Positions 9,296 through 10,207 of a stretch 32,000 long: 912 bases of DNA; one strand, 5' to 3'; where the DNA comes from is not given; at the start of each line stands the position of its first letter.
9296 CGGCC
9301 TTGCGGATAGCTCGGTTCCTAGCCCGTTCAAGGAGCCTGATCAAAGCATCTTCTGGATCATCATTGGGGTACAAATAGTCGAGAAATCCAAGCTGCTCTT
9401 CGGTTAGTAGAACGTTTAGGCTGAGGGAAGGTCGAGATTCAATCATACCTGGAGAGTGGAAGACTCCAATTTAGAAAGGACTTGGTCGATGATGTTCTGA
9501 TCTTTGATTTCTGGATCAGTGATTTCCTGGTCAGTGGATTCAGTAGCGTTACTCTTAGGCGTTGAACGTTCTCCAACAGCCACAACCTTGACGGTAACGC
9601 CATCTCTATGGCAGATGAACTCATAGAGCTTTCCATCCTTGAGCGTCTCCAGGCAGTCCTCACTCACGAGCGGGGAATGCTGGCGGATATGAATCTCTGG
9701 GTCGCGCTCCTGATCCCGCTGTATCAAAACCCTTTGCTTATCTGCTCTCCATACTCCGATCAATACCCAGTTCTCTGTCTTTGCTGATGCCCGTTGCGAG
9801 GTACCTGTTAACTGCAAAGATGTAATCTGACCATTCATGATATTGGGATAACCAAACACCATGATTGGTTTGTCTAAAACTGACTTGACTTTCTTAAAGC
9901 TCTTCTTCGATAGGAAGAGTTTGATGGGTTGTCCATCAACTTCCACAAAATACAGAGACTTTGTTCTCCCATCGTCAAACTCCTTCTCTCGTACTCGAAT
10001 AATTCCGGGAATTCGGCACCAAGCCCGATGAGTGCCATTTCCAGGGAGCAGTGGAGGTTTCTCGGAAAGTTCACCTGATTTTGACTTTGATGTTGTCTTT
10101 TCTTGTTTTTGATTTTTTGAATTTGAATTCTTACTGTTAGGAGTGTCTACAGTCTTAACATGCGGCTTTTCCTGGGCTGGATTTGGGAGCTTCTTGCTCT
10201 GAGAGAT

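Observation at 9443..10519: Domain swap: module B keeps the shared N-terminus but replaces the nuclease with an unknown ~200-aa beta-rich domain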

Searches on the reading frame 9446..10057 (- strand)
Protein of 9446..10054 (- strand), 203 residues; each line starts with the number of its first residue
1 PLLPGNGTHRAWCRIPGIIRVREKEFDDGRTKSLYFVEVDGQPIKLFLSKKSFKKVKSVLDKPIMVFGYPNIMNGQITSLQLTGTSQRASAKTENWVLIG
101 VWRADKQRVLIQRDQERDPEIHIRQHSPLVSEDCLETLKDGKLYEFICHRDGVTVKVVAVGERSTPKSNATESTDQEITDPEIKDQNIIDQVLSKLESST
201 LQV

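Call 6: find_homologous_proteins(query=window:9446-10054:-, max_evalue=0.01)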
Query seq(203 aa) (203 aa): 15 proteins with E <= 0.01 among 92 candidates.
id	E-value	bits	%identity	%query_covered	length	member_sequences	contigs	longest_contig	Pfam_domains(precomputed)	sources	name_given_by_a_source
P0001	1.9e-71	258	94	65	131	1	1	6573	-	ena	-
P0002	2.2e-58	215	61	79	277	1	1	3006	-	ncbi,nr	ncbi:MAG: hypothetical protein HC810_08885 [Acaryochloridaceae cyanobacterium RL_2_7]|nr:hypothetica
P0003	3.7e-49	185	56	79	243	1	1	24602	-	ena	-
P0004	2.3e-47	179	58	79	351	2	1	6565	-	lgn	-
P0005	4.9e-47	178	54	77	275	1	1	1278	-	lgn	-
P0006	9.8e-47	177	54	76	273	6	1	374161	-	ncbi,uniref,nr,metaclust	ncbi:hypothetical protein [Acaryochloris marina]|uniref:Uncharacterized protein n=1 Tax=Acaryochlori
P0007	1.4e-46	177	53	78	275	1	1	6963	-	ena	-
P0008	2.1e-46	176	55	74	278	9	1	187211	-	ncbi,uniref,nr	ncbi:hypothetical protein HRE53_29790 (plasmid) [Acaryochloris sp. 'Moss Beach']|uniref:hypothetical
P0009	5.7e-46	175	53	78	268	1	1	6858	-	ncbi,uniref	ncbi:hypothetical protein ACSYAD_31160 [Acaryochloris marina NIES-2412]|uniref:hypothetical protein 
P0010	1.8e-45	173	51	85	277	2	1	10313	-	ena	-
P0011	9.1e-45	171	52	79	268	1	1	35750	-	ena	-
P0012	9.5e-45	171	49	74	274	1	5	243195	-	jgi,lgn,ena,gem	-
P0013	1.3e-43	167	53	79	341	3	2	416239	-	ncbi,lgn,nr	ncbi:hypothetical protein ON05_031630 (plasmid) [Acaryochloris sp. CCMEE 5410]|nr:hypothetical prote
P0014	3.3e-42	162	48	79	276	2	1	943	-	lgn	-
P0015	7.3e-6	44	66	20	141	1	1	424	-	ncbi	ncbi:hypothetical protein ACSYAD_35650, partial [Acaryochloris marina NIES-2412]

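Call 19: search_solved_structures(query=A2, max_evalue=10, show_alignments=2)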
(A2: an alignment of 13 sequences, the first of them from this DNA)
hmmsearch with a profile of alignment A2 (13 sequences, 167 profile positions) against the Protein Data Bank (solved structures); distinct sequences matched with E-value up to 10: 0.

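Call 31: search_protein_representatives(alignment_id=A2)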
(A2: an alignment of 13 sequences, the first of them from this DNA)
Query: 13 sequences, 167 profile positions. Proteins with E-value up to 0.001 (for the whole library): 23; up to 1e-10: 4; up to 1e-30: 2. The best 23 are listed.
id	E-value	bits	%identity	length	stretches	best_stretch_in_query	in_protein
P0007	2.7e-85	300.2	-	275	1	1-165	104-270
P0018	2.8e-75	267.6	-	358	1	2-164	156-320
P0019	1.1e-23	99.8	-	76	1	97-165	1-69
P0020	8.2e-11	57.9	-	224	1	2-160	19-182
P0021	2.0e-09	53.4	-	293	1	2-163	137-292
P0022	3.8e-09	52.5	-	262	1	2-157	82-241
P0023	4.4e-08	49.0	-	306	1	5-156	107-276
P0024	9.1e-08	48.0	-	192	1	3-160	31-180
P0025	1.3e-07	47.5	-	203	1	2-118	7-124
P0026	1.5e-07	47.3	-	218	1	4-149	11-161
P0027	4.1e-07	45.9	-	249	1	2-154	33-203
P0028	1.1e-06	44.5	-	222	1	3-158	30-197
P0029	1.7e-06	43.9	-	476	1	2-157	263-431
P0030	2.1e-06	43.6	-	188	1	1-157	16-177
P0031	1.3e-05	41.0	-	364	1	2-157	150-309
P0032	1.3e-05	41.0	-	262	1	3-152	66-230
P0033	1.5e-05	40.8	-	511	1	2-159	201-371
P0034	2.4e-05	40.1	-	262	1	3-115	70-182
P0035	2.7e-05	40.0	-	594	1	2-159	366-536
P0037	1.2e-04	37.9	-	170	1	4-161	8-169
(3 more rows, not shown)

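Call 36: search_protein_families(library=pfam, proteins=[P0020, P0021, P0022, P0023, P0029, P0031, P0032, P0033, P0034, P0035], max_evalue=0.1)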
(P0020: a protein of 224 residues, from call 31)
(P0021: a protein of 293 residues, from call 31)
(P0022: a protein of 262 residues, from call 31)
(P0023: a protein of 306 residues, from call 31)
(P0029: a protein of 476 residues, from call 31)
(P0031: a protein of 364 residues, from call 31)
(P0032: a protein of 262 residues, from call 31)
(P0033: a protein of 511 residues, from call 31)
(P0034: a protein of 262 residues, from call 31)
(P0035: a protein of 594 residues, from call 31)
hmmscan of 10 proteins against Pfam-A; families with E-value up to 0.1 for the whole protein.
P0020 (224 aa): 0 families

P0021 (293 aa): 0 families

P0022 (262 aa): 1 family
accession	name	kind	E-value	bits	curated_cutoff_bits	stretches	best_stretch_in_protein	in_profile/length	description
PF18229.6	GcnA_N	-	0.065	13.8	27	0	89-143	9-60/79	N-acetyl-beta-D-glucosaminidase N-terminal domain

P0023 (306 aa): 0 families

P0029 (476 aa): 2 families
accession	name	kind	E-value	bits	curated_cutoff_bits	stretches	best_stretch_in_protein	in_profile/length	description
PF04388.17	Hamartin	-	0.0038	16.5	25.9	1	91-375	432-700/727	Hamartin protein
PF02805.21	Ada_Zn_binding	-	0.032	14.7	23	1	4-59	9-64/65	Metal binding domain of Ada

P0031 (364 aa): 0 families

P0032 (262 aa): 0 families

P0033 (511 aa): 0 families

P0034 (262 aa): 0 families

P0035 (594 aa): 0 families

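Call 37: list_cluster_members(proteins=[P0020, P0021, P0022, P0023, P0024, P0029, P0031, P0032, P0035, P0037])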
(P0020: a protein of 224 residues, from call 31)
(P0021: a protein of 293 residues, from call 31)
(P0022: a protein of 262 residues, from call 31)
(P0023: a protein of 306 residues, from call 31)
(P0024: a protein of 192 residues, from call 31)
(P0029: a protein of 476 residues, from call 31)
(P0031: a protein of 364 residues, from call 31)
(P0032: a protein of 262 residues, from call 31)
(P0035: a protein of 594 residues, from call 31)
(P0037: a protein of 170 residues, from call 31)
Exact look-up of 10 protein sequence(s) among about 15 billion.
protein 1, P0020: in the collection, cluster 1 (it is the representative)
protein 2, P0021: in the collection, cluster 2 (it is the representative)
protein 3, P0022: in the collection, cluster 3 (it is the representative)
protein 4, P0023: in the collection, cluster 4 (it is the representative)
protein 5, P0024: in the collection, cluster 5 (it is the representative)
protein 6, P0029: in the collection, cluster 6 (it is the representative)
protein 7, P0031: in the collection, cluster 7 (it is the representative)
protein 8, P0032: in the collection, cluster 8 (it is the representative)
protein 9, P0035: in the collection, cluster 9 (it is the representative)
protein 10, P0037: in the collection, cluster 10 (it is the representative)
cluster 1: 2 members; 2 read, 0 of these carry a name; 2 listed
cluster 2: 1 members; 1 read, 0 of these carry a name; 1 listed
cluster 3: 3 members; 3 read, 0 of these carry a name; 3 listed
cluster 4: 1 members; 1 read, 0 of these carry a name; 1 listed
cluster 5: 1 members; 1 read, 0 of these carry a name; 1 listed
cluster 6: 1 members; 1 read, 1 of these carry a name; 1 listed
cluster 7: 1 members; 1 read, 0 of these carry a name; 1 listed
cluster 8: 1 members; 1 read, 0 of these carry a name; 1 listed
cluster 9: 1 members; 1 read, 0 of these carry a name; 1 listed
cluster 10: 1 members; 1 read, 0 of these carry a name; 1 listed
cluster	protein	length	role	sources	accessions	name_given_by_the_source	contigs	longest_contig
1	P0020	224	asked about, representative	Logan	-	-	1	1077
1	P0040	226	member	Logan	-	-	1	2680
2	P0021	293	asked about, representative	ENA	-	-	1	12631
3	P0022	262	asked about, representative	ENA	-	-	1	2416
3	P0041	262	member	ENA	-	-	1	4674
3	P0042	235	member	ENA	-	-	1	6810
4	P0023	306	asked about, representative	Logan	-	-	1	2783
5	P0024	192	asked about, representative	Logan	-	-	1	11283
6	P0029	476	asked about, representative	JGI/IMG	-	hypothetical protein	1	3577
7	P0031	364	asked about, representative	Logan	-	-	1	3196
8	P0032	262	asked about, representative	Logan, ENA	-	-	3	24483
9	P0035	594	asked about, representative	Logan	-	-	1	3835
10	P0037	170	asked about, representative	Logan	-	-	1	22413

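Call 38: find_encoding_contigs(protein=P0021, flank=6000, max_places=3)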
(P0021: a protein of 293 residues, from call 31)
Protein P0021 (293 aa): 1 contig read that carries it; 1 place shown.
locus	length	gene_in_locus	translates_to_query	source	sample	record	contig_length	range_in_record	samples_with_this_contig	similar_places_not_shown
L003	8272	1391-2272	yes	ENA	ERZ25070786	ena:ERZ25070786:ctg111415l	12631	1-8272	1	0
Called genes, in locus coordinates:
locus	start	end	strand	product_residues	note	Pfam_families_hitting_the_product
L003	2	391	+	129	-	?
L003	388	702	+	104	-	-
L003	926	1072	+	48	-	-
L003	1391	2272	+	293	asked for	-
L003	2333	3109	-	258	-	-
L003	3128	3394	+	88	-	-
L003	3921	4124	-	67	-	-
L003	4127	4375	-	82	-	-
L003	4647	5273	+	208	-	-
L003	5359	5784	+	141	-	-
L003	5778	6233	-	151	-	-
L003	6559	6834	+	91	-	PF05015:HigB-like_toxin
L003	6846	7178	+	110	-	PF01381:HTH_3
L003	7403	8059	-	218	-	-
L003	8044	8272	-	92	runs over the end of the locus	PF01582:TIR (weak), PF13676:TIR_2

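Call 40: search_dna_similar(query=window:9551-10057:-, collection=plasmids, mode=protein, max_evalue=0.01, max_rows=60)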
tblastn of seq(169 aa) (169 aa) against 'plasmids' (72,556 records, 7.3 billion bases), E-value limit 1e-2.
Records with a match: 9; places in all: 12; records where one place covers at least 80% of the query: 9.
Best place of each record, by identity: 95-99% 2; <60% 7.
By first word of the organism name: Acaryochloris 9.
By predicted mobility (MOB-suite, as given by PLSDB): non-mobilizable 6; conjugative 2; mobilizable 1.
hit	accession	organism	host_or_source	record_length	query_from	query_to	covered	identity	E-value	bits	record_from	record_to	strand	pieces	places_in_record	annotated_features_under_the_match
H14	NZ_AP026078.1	Acaryochloris marina MBIC10699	cell culture,Ascidian, Diplosoma similis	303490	1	169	100%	98.8%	4e-98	316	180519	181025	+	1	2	hypothetical protein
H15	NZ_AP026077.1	Acaryochloris marina MBIC10699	cell culture,Ascidian, Diplosoma similis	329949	1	169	100%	98.2%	2e-98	317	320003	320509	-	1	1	hypothetical protein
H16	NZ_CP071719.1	Acaryochloris sp. 'Moss Beach'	culture,intertidal zone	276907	2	161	95%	55.0%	3e-45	165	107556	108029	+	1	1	hypothetical protein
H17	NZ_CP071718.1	Acaryochloris sp. 'Moss Beach'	culture,intertidal zone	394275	3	161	94%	52.8%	4e-45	164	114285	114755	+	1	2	hypothetical protein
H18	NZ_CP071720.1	Acaryochloris sp. 'Moss Beach'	culture,intertidal zone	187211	2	151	89%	54.7%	6e-42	155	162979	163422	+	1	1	hypothetical protein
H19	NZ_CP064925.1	Acaryochloris marina S15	cell culture,surface of Pikea pinnata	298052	2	151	89%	54.7%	1e-41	154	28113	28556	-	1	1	hypothetical protein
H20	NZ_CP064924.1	Acaryochloris marina S15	cell culture,surface of Pikea pinnata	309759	3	161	94%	51.6%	9e-44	160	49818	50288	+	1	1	hypothetical protein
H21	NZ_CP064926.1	Acaryochloris marina S15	cell culture,surface of Pikea pinnata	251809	2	151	89%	48.7%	2e-33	130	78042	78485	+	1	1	hypothetical protein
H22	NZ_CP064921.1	Acaryochloris marina S15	cell culture,surface of Pikea pinnata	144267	3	151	88%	47.0%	3e-27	113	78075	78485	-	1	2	hypothetical protein (x2)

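Call 41: find_encoding_contigs(protein=P0032, flank=6000, max_places=3)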
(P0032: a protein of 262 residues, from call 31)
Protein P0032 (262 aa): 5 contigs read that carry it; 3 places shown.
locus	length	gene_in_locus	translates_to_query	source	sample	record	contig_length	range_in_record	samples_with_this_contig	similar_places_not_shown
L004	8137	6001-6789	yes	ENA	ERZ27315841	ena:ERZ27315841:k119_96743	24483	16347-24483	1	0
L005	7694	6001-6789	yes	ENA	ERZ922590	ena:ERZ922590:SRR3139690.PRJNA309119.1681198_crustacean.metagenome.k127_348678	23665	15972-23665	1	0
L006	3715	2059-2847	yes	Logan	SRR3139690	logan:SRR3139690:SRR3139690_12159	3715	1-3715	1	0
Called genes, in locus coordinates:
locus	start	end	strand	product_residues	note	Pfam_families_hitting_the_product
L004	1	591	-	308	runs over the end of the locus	PF04055:Radical_SAM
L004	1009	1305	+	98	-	-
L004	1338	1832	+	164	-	PF05565:Sipho_Gp157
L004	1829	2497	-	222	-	PF02463:SMC_N, PF13304:AAA_21, PF13175:AAA_15 (weak)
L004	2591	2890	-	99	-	-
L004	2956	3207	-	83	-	-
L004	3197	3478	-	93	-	-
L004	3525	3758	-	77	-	-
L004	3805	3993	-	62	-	-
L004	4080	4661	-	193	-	-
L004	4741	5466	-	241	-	PF13599:Pentapeptide_4, PF00805:Pentapeptide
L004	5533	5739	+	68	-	-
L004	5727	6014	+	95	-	PF08774:VRR_NUC (weak)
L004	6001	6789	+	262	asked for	-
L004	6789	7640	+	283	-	PF00929:RNase_T (faint), PF18974:DUF5710 (faint)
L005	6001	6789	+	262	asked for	-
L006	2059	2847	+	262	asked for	-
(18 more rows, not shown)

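Call 42: predict_structure(alignment_id=A4)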
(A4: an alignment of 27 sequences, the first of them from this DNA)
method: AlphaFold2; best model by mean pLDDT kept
length: 169 residues; sequences in the alignment: 27
mean_pLDDT: 93.0   pTM: 0.84
mean pLDDT of the five models: 93.0, 92.9, 92.5, 91.2, 90.2
residues with pLDDT >= 90: 148; 70-90: 14; 50-70: 6; < 50: 1
segments of 3 or more residues with pLDDT < 50: none
pLDDT, mean of each block of 10 residues (from residue 1): 91 96 93 94 96 93 96 98 89 80 97 93 95 97 97 95 80
secondary structure, 60 per line:
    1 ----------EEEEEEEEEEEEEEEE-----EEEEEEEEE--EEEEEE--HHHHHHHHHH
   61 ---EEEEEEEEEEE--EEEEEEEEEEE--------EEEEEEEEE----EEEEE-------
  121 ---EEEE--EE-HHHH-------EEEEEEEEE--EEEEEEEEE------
elements in order: E11-26 E32-40 E43-48 H51-60 E64-74 E77-87 E96-104 E109-113 E124-127 H133-136 E144-152 E155-163

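Call 45: fold_search(model_id=the predicted structure, library=pdb)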
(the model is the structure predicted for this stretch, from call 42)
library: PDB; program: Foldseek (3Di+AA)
matches with E <= 10: 887; with E <= 0.001: 1
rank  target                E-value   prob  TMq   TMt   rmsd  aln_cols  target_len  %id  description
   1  3udg_A                1.4e-04  1.00  0.54  0.45   7.1       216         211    9  Structure of Deinococcus radiodurans SSB bound to ssDNA (released 2012-05-16)
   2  2cwa                  1.8e-03  1.00  0.54  0.45   7.9       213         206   11  Crystal Structure Of The Single-stranded DNA Binding Protein From Thermus Thermophilus HB8 (released 2005-12-17)
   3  3udg_B                1.8e-03  1.00  0.54  0.44   7.3       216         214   10  Structure of Deinococcus radiodurans SSB bound to ssDNA (released 2012-05-16)
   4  2oq0_C                2.5e-03  0.98  0.28  0.25  15.9       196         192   10  Crystal Structure of the First HIN-200 Domain of Interferon-Inducible Protein 16 (released 2007-02-27)
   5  8idx_A                3.3e-03  0.96  0.27  0.24  15.7       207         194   10  Structure of p205 HIN (released 2024-02-14)
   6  3u58_C                4.1e-03  0.98  0.30  0.25  18.3       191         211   10  Crystal Structure of the Tetrahymena telomerase processivity factor Teb1 AB (released 2011-12-28)
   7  5yzp                  4.5e-03  0.95  0.27  0.24  15.7       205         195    8  Crystal structure of p204 HINa domain (released 2018-12-19)
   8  6oe9                  5.3e-03  0.94  0.26  0.23  15.5       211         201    9  Crystal structure of p204 HIN1 domain (released 2019-07-10)
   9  2oq0_D                7.3e-03  0.84  0.24  0.22  16.1       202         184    6  Crystal Structure of the First HIN-200 Domain of Interferon-Inducible Protein 16 (released 2007-02-27)
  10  4jbm_A                8.1e-03  0.89  0.28  0.25  17.2       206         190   12  Structure of murine DNA binding protein bound with ds DNA (released 2013-06-26)
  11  8x70_C                9.5e-03  0.84  0.27  0.24  17.8       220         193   10  The Crystal Structure of IFI16 from Biortus. (released 2023-12-27)
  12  3u58_A                1.0e-02  0.93  0.28  0.23  19.0       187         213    8  Crystal Structure of the Tetrahymena telomerase processivity factor Teb1 AB (released 2011-12-28)
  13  4l5t_B                1.0e-02  0.82  0.27  0.25  17.6       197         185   11  Crystal structure of the tetrameric p202 HIN2 (released 2013-07-31)
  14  4qgu_B                1.0e-02  0.80  0.25  0.23  15.9       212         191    8  protein domain complex with ssDNA (released 2015-06-17)
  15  2oq0_B                1.2e-02  0.77  0.26  0.24  16.4       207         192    9  Crystal Structure of the First HIN-200 Domain of Interferon-Inducible Protein 16 (released 2007-02-27)
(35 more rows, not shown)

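Call 53: search_solved_structures(query=A4, max_evalue=10, show_alignments=1)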
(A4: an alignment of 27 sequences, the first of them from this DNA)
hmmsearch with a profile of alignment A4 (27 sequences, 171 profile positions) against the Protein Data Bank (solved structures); distinct sequences matched with E-value up to 10: 0.

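Call 54: get_annotated_region(hit=H16, flank=5000)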
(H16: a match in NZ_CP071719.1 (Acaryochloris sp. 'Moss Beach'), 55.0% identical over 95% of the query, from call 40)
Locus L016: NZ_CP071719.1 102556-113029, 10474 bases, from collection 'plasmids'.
description: Acaryochloris sp. 'Moss Beach' plasmid pMB02, complete sequence
organism: Acaryochloris sp. 'Moss Beach' (NCBI taxid 2740837)
taxonomy: Bacteria; Cyanobacteriota; Cyanophyceae; Acaryochloridales; Acaryochloridaceae; Acaryochloris; Acaryochloris sp. 'Moss Beach'
host: -; source: culture,intertidal zone; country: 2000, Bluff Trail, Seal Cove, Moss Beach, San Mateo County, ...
typing (MOB-suite, as given by PLSDB): non-mobilizable; replicon rep_cluster_1522
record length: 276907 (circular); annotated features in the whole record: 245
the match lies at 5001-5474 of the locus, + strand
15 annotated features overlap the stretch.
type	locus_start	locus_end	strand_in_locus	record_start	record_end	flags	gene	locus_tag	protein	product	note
CDS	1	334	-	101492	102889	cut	-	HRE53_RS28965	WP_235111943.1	cytochrome P450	-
CDS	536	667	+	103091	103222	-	-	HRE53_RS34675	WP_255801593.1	hypothetical protein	-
CDS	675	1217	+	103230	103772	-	-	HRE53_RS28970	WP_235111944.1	hypothetical protein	-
CDS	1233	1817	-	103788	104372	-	-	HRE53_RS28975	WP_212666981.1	hypothetical protein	-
CDS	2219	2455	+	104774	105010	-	-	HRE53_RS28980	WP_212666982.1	hypothetical protein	-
CDS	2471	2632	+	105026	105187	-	-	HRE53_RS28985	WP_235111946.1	hypothetical protein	-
CDS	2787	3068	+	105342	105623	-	-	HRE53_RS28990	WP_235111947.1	cell division protein SepF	-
CDS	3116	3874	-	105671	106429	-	-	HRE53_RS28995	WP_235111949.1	hypothetical protein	-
CDS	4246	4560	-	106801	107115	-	-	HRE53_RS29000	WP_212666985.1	single-stranded DNA-binding protein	-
CDS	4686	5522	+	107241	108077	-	-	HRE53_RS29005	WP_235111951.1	hypothetical protein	-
CDS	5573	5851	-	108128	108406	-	-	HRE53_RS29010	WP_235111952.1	RNA-binding protein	-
CDS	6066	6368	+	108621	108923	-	-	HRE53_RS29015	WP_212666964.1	DUF3240 family protein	-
CDS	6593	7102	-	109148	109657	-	-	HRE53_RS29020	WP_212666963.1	class IV adenylate cyclase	-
CDS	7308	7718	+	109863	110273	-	-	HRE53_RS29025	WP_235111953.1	hypothetical protein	-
CDS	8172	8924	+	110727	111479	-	-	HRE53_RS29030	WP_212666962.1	response regulator transcription factor RpaB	GO:0000160 - phosphorelay signal transduction system [Evidence IEA]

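Call 55: get_annotated_region(hit=H17, flank=5000)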
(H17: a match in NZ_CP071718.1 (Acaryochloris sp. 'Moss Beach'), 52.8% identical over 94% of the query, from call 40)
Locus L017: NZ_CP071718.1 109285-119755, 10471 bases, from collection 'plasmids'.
description: Acaryochloris sp. 'Moss Beach' plasmid pMB01, complete sequence
organism: Acaryochloris sp. 'Moss Beach' (NCBI taxid 2740837)
taxonomy: Bacteria; Cyanobacteriota; Cyanophyceae; Acaryochloridales; Acaryochloridaceae; Acaryochloris; Acaryochloris sp. 'Moss Beach'
host: -; source: culture,intertidal zone; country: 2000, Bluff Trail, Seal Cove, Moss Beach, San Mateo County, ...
typing (MOB-suite, as given by PLSDB): non-mobilizable
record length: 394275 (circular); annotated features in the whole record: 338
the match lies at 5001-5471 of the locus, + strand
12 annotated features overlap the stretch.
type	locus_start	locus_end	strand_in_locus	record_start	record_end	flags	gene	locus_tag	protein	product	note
CDS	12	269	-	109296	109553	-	-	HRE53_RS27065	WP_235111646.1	RNA-binding protein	-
CDS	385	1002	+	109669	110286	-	-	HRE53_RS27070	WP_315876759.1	hypothetical protein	-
CDS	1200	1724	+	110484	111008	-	-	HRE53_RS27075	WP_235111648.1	hypothetical protein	-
CDS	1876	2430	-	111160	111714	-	-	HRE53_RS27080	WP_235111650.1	hypothetical protein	-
CDS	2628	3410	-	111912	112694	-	-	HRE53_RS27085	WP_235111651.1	response regulator transcription factor RpaB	GO:0000160 - phosphorelay signal transduction system [Evidence IEA]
CDS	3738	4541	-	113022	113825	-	-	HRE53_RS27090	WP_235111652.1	hypothetical protein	-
CDS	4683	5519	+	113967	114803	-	-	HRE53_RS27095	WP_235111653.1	hypothetical protein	-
CDS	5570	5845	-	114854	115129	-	-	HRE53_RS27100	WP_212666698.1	RNA-binding protein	-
CDS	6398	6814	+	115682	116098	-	-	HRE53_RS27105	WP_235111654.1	hypothetical protein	-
CDS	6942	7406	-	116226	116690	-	-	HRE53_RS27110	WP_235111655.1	hypothetical protein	-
CDS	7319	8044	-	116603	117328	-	-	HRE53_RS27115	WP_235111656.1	IS1 family transposase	GO:0006313 - DNA transposition [Evidence IEA]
CDS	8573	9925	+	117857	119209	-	-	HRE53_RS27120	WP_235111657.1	ISKra4 family transposase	-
